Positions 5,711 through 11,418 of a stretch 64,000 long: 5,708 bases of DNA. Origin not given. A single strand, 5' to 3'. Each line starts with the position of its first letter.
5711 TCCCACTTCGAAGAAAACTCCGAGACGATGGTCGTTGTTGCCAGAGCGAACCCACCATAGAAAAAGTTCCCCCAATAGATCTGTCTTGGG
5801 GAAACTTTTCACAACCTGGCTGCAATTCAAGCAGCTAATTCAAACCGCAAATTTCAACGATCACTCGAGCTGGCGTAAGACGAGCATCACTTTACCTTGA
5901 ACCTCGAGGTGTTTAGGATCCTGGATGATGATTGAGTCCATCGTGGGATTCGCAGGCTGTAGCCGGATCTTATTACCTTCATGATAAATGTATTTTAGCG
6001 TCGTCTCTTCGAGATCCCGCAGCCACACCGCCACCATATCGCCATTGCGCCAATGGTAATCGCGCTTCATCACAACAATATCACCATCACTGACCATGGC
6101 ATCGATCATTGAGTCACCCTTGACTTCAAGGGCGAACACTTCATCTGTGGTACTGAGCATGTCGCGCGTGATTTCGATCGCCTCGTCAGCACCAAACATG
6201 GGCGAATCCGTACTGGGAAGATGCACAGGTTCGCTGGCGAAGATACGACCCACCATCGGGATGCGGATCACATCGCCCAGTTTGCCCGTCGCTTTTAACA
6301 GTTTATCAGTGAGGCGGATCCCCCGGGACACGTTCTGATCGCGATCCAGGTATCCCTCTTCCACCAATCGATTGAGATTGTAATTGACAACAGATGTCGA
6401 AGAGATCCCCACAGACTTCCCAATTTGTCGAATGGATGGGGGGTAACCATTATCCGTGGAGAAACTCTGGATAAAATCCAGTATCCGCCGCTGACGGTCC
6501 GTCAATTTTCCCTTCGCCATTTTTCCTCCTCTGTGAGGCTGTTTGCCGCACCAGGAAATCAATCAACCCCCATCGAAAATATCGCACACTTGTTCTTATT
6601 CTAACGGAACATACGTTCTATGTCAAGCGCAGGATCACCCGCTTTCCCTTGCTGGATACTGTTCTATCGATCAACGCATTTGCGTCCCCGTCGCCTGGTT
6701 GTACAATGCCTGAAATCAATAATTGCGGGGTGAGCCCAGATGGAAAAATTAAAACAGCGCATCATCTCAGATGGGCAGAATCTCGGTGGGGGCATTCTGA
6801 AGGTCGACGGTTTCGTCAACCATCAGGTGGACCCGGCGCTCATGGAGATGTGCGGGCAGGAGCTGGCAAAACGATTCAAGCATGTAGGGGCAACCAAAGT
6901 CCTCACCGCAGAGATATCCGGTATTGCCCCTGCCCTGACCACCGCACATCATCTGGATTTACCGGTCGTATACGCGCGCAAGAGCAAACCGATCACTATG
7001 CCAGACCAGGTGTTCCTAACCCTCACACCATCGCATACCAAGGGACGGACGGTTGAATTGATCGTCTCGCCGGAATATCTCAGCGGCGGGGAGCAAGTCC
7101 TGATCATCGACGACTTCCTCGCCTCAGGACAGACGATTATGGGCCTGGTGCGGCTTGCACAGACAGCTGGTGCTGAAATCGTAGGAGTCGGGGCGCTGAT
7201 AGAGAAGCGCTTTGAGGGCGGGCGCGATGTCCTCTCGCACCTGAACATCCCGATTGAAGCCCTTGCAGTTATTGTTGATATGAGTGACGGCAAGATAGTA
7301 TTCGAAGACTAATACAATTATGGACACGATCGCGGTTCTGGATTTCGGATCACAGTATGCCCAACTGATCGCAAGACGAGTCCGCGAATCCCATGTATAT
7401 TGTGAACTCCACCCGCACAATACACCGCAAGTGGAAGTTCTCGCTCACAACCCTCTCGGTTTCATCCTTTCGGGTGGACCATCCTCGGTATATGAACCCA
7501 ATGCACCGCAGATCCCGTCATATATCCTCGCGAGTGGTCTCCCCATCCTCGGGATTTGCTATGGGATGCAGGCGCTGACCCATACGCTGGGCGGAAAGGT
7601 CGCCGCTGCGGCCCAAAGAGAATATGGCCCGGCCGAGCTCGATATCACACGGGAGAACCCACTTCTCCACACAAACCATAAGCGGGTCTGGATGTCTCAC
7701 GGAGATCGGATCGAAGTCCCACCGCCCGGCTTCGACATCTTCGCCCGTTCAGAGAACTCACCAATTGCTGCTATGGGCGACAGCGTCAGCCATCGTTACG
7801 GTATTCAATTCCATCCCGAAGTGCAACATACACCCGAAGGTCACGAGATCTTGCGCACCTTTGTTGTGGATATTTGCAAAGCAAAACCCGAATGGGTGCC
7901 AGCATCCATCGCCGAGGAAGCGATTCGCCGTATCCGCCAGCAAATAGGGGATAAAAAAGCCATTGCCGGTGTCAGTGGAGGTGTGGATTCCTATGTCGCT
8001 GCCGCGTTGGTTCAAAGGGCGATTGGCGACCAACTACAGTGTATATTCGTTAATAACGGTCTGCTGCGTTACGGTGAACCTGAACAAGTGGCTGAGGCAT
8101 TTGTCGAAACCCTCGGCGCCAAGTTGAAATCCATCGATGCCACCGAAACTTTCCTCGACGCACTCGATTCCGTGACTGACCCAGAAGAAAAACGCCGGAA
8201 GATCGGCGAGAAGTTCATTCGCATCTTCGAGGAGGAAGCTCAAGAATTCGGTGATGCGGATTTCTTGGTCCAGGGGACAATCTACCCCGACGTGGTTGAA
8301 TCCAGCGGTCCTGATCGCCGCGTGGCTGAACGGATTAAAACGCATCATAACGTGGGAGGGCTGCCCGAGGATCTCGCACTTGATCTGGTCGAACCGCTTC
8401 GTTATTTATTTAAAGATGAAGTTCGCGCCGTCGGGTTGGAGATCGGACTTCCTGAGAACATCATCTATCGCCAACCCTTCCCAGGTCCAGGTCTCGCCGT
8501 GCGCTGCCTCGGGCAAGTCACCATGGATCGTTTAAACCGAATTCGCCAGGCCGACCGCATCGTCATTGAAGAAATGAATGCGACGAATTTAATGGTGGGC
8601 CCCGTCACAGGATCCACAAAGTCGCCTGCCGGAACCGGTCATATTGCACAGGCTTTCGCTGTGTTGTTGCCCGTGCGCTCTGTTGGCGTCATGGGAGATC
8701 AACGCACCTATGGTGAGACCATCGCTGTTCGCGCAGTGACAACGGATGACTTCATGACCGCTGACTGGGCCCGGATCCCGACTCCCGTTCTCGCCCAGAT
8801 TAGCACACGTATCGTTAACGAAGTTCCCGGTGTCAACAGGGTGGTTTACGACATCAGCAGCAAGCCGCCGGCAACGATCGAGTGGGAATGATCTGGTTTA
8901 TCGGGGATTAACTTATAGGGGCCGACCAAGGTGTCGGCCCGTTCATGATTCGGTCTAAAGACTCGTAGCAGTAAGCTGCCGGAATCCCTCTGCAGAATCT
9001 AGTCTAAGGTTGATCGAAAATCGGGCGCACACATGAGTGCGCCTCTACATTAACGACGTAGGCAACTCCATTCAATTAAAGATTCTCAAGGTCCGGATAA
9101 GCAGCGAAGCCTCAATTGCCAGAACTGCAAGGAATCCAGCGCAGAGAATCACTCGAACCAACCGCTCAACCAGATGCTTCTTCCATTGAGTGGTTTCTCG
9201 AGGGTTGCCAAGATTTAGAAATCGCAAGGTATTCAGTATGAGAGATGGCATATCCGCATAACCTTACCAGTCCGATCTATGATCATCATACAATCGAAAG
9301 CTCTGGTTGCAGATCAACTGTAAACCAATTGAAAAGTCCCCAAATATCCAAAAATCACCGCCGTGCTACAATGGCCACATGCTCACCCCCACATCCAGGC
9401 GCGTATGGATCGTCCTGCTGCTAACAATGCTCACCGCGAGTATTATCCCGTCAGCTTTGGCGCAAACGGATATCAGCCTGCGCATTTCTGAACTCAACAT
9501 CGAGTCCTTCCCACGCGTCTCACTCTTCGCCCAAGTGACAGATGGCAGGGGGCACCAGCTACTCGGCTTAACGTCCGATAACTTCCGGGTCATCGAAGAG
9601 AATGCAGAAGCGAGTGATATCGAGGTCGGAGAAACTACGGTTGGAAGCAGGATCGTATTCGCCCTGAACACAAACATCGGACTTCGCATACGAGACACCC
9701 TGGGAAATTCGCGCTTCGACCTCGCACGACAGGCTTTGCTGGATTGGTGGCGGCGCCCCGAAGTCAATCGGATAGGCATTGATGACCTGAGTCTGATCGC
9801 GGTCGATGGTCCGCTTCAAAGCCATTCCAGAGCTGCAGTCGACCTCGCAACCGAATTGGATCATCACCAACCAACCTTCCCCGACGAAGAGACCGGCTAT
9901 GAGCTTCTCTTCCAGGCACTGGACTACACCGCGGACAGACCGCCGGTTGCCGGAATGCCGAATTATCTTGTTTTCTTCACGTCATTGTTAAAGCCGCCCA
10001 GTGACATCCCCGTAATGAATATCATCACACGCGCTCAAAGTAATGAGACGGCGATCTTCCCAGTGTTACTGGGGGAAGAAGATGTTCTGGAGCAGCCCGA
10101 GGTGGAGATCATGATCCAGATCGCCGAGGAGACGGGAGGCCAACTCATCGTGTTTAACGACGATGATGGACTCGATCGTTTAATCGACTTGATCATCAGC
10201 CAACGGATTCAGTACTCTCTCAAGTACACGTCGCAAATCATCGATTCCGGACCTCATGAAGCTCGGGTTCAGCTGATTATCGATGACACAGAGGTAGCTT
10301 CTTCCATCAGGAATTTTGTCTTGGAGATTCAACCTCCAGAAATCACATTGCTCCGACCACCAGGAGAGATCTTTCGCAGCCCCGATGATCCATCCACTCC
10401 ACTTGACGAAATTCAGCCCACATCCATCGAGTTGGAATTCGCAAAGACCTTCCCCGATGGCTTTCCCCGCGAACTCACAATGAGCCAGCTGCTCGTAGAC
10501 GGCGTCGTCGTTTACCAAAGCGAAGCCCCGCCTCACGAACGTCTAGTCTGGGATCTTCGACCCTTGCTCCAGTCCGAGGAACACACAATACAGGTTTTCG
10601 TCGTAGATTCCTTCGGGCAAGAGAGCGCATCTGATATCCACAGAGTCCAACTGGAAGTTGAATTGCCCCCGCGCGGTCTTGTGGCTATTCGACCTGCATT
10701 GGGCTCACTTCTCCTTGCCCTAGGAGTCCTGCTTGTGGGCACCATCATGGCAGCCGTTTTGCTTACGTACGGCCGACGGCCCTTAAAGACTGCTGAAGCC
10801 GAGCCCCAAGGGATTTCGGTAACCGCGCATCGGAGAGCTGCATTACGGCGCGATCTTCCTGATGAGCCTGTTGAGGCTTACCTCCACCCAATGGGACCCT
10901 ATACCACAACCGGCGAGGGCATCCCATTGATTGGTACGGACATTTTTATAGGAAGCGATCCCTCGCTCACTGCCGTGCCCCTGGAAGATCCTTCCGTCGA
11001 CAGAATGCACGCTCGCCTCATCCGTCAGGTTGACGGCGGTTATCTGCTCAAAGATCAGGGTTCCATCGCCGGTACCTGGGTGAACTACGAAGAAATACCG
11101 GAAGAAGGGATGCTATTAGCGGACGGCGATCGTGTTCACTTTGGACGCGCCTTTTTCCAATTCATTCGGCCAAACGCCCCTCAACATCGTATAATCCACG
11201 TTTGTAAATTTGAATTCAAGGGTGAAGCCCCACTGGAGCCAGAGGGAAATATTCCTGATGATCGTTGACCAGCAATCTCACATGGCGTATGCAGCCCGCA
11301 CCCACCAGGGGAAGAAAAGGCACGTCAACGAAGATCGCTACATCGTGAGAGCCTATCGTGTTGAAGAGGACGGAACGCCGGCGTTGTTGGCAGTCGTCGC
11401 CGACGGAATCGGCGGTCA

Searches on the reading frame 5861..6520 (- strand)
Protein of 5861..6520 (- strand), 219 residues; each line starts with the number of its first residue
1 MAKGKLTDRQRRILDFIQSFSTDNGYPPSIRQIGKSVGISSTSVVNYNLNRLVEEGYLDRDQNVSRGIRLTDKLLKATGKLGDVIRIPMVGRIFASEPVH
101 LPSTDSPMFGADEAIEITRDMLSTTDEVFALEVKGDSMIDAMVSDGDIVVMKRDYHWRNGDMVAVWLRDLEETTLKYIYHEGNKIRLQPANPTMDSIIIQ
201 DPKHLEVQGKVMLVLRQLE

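Call 8: search_protein_families(library=pfam, proteins=[window:5861-6520:-], max_evalue=0.01)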
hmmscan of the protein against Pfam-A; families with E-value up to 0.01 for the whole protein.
window:5861-6520:- (219 aa): 7 families
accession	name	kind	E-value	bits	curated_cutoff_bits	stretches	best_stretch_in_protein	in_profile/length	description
PF00717.28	Peptidase_S24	-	5.2e-24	84.6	23.3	1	112-212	19-116/116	Peptidase S24-like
PF01726.22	LexA_DNA_bind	-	8.3e-20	70.8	23.7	1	5-67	3-65/65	LexA DNA binding domain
PF12802.13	MarR_2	-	4.7e-05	23.9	27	1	6-60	3-52/61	MarR family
PF13412.12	HTH_24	-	8.1e-05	22.6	21.9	1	7-58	2-47/48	Winged helix-turn-helix DNA-binding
PF13463.12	HTH_27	-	0.00016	22.3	22.2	1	6-63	1-53/68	Winged helix DNA-binding domain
PF13730.12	HTH_36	-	0.00038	20.6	25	1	6-58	3-55/55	Helix-turn-helix domain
PF01418.23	HTH_6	-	0.0013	19.1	28.3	1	2-45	10-52/77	Helix-turn-helix domain, rpiR family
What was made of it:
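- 5861..6520 (-): lexA (219 aa), the predicted repressor. Pfam LexA_DNA_bind plus Peptidase_S24 (call 8).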

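Call 16: find_homologous_proteins(query=window:5861-6520:-, max_evalue=1e-20)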
Query window:5861-6520:- (219 aa): 7972 proteins with E <= 1e-20 among 8000 candidates; the best 120 are listed.
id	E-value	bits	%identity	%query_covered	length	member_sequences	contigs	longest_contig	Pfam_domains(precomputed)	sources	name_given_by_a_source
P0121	1.8e-135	467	96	100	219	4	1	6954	PF00717.29,PF12802.14,PF01726.23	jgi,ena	-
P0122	2.1e-134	463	96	100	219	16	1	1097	PF00717.29,PF01726.23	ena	-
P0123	4.0e-134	463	95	100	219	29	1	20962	PF00717.29,PF12802.14,PF01726.23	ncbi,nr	ncbi:MAG: transcriptional repressor LexA [Anaerolineales bacterium]|nr:transcriptional repressor Lex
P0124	4.6e-134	462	96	100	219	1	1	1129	PF00717.29,PF01726.23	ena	-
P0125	1.6e-133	461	95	100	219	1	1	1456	PF00717.29,PF01726.23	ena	-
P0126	1.7e-133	460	94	100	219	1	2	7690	PF00717.29,PF12802.14,PF01726.23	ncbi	-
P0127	2.1e-133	460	94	100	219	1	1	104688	PF00717.29,PF01726.23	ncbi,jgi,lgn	-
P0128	3.4e-133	460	94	100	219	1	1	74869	PF00717.29,PF12802.14,PF01726.23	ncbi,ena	-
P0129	5.8e-133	459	95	100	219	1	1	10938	PF00717.29,PF01726.23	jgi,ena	jgi:repressor LexA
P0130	8.5e-133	458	95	100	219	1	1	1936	PF00717.29,PF01726.23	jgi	-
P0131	9.0e-133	458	94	100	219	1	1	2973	PF00717.29,PF12802.14,PF01726.23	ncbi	-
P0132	1.1e-132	458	94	100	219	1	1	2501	PF00717.29,PF12802.14,PF01726.23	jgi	jgi:repressor LexA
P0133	1.1e-132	458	94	100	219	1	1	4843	PF00717.29,PF01726.23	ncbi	-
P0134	1.7e-132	457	94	100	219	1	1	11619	PF00717.29,PF01726.23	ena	-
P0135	1.7e-132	457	94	100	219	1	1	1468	PF00717.29,PF12802.14,PF01726.23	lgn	-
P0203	9.3e-110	383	79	100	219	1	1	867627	PF00717.29,PF01726.23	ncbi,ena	-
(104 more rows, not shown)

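Call 18: find_related_loci(query=A2, collection=metagenome_contigs, flank=3000)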
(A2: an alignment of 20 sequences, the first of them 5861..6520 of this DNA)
Query A2 (219 aa) in metagenome_contigs; peptide patterns used: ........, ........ (x = any residue, [..] = any of these).
599 stretches matched a pattern (row limit reached: there are more); 577 encode a relative of the query (tblastn E <= 1e-3); the best 80 are kept; 80 distinct loci.
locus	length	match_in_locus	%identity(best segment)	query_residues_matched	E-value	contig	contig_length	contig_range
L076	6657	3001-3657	95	1-219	7e-141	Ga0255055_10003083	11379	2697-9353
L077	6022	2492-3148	94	1-219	1e-140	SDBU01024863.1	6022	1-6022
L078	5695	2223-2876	94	1-218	4e-140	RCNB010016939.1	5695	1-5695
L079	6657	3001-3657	95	1-219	2e-139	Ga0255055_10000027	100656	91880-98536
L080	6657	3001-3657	80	1-219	6e-121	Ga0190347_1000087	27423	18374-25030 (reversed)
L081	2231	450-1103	76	1-218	1e-120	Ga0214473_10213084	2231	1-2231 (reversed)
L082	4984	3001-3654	76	1-218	4e-114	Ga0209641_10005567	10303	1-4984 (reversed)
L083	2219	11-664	76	1-218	6e-120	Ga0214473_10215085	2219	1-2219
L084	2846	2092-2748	78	1-218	9e-118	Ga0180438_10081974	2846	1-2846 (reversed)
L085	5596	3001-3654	76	1-218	1e-113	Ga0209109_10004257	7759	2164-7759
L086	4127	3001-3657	75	1-219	3e-113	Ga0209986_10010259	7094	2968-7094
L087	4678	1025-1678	75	1-218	2e-112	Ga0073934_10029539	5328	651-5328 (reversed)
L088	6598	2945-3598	74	1-218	3e-112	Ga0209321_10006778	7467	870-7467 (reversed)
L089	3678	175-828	77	1-218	1e-113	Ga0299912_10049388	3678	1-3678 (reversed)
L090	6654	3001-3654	74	1-218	1e-111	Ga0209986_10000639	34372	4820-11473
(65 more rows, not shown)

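Call 25: search_protein_families(library=ncbifam, proteins=[window:5861-6520:-], max_evalue=0.001)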
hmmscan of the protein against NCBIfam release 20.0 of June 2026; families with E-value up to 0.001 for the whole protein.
window:5861-6520:- (219 aa): 2 families
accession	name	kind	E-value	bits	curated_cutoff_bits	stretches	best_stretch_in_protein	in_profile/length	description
TIGR00498.1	lexA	equivalog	4.4e-51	173.4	110.95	1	5-218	3-202/203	transcriptional repressor LexA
NF007621.2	PRK10276.1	subfamily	1.3e-14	54.2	110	1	112-215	13-114/115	translesion error-prone DNA polymerase V autoproteolytic subunit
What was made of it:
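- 5861..6520 (-): TIGR00498 at 173.4 bits against a cutoff of 110.95 (call 25).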

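Call 45: search_solved_structures(query=window:5861-6520:-, max_evalue=0.00001, show_alignments=3)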
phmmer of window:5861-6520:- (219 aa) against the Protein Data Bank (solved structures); distinct sequences matched with E-value up to 0.00001: 17.
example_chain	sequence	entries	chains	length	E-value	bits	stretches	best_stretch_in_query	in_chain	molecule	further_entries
3k2z_A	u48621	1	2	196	2.1e-27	99.2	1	6-218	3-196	LexA repressor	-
8s7g_A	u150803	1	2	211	6.1e-17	65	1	5-209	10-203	LexA repressor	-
7b5g_A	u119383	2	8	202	9.8e-17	64.3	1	6-212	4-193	LexA repressor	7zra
1jhf_A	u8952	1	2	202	9.8e-17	64.3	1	6-212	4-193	LEXA REPRESSOR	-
7ocj_A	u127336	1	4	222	1.2e-16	64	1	6-211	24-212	LexA repressor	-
1jhh_A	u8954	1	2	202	2.6e-16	63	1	6-212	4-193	LEXA REPRESSOR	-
8trg_I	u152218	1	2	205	5.9e-16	61.8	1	6-211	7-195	LexA repressor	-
3jso_A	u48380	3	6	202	6.2e-16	61.7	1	6-212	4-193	LexA repressor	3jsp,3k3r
6a2r_A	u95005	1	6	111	1.1e-10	44.6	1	115-217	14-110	LexA repressor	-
6a2q_A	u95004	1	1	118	1.1e-10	44.6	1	114-217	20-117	LexA repressor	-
6a2s_A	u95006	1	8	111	2.8e-10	43.3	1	115-217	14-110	LexA repressor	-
6a2t_A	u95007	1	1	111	4.9e-10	42.4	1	115-217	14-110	LexA repressor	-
1jhc_A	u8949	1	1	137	3.2e-08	36.5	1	87-212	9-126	LEXA REPRESSOR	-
8gms_A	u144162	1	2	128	4.3e-08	36.1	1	87-212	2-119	LexA repressor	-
1jhe_A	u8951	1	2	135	2.5e-07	33.6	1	87-212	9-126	LEXA REPRESSOR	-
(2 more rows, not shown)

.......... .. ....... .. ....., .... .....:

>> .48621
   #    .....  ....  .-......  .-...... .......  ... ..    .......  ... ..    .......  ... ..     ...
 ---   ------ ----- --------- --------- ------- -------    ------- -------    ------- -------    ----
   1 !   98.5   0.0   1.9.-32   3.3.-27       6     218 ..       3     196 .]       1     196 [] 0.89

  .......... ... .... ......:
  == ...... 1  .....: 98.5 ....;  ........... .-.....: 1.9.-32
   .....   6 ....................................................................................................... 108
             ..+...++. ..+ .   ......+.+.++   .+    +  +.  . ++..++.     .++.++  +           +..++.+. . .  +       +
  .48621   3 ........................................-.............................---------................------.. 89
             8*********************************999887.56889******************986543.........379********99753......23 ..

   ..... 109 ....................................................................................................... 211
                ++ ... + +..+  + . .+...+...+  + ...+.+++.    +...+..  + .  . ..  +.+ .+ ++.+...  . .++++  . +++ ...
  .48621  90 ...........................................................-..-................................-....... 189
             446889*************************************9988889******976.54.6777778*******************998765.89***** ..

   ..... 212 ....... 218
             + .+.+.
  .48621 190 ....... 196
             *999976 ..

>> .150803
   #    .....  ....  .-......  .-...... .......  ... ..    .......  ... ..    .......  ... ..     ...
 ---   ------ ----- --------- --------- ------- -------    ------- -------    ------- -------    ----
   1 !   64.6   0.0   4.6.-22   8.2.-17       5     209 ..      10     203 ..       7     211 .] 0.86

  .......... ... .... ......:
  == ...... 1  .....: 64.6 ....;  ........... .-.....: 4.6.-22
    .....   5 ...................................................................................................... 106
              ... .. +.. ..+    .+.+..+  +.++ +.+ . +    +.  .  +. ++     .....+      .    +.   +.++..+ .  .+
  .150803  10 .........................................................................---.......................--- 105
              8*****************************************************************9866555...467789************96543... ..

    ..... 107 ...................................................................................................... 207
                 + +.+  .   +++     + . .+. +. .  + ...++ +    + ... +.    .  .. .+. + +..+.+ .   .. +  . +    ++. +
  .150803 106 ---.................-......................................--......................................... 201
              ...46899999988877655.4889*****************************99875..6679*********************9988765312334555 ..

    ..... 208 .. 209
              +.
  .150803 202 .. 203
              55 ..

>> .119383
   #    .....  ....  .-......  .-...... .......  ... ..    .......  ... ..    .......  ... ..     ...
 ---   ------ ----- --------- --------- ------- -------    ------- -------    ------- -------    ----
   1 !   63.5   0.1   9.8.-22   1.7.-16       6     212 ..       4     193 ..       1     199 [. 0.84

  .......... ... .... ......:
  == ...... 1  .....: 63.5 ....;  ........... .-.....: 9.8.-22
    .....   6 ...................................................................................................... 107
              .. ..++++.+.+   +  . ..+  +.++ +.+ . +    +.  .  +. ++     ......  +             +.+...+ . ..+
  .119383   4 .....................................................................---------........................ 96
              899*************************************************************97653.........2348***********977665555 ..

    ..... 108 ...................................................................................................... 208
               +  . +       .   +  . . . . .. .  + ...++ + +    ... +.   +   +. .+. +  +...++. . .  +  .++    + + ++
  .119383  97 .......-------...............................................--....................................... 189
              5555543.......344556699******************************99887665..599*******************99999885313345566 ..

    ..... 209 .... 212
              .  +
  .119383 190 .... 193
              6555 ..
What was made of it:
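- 5861..6520 (-): Aligns with solved LexA structures, with the Ser/Lys dyad present (call 45).
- IFAS(E/Q)P replaces the canonical xAAGEP at the position aligned with E. coli Ala84-Gly85 (call 45).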

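Call 69: find_encoding_contigs(protein=P0203, flank=1500, max_places=2)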
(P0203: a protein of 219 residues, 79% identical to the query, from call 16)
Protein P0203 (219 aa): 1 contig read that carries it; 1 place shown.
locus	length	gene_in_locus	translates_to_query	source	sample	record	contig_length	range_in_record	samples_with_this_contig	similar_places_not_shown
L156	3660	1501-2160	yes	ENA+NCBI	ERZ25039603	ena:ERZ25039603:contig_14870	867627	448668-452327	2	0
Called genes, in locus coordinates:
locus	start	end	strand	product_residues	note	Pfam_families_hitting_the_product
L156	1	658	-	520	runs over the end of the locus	PF00117:GATase, PF07722:Peptidase_C26 (faint), PF02540:NAD_synthase (weak), PF00958:GMP_synt_C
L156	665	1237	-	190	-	PF00156:Pribosyltran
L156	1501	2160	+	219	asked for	PF01726:LexA_DNA_bind, PF00717:Peptidase_S24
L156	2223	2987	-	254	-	PF08242:Methyltransf_12 (weak), PF13649:Methyltransf_25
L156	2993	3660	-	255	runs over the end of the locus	PF00378:ECH_1, PF16113:ECH_2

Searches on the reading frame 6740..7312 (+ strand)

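Call 50: search_protein_families(library=pfam, proteins=[window:6740-7312:+], max_evalue=0.00001)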
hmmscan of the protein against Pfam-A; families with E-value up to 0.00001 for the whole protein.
window:6740-7312:+ (190 aa): 1 family
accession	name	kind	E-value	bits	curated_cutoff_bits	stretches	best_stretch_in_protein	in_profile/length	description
PF00156.33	Pribosyltran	-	4.9e-10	39.4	26.3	1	54-157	33-127/158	Phosphoribosyl transferase domain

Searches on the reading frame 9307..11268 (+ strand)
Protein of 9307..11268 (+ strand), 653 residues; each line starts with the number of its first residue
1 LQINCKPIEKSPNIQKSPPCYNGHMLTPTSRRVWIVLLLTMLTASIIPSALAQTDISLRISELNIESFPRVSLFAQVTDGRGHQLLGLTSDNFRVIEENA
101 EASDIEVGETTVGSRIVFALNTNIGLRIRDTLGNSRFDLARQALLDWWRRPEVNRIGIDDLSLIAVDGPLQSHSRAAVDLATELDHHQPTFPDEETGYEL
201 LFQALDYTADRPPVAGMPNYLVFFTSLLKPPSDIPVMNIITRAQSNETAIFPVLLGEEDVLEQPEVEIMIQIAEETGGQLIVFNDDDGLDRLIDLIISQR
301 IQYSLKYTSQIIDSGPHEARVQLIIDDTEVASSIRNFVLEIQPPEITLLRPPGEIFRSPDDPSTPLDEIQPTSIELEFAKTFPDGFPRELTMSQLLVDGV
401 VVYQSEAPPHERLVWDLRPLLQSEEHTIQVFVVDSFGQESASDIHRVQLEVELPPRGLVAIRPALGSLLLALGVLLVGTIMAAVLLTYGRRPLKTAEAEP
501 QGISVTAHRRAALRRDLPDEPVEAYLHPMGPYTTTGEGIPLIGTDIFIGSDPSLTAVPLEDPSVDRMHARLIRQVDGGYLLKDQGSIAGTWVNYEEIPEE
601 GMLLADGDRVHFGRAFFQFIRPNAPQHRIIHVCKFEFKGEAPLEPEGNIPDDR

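Call 50: search_protein_families(library=pfam, proteins=[window:9307-11268:+], max_evalue=0.00001)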
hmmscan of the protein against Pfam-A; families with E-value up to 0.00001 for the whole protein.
window:9307-11268:+ (653 aa): 2 families
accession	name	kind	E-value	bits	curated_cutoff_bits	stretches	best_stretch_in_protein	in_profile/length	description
PF00498.31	FHA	-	2.1e-12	47.7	20.7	1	547-613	2-67/67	FHA domain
PF16697.10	Yop-YscD_cpl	-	1.9e-10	41.3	33.2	1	535-620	8-91/94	Inner membrane component of T3SS, cytoplasmic domain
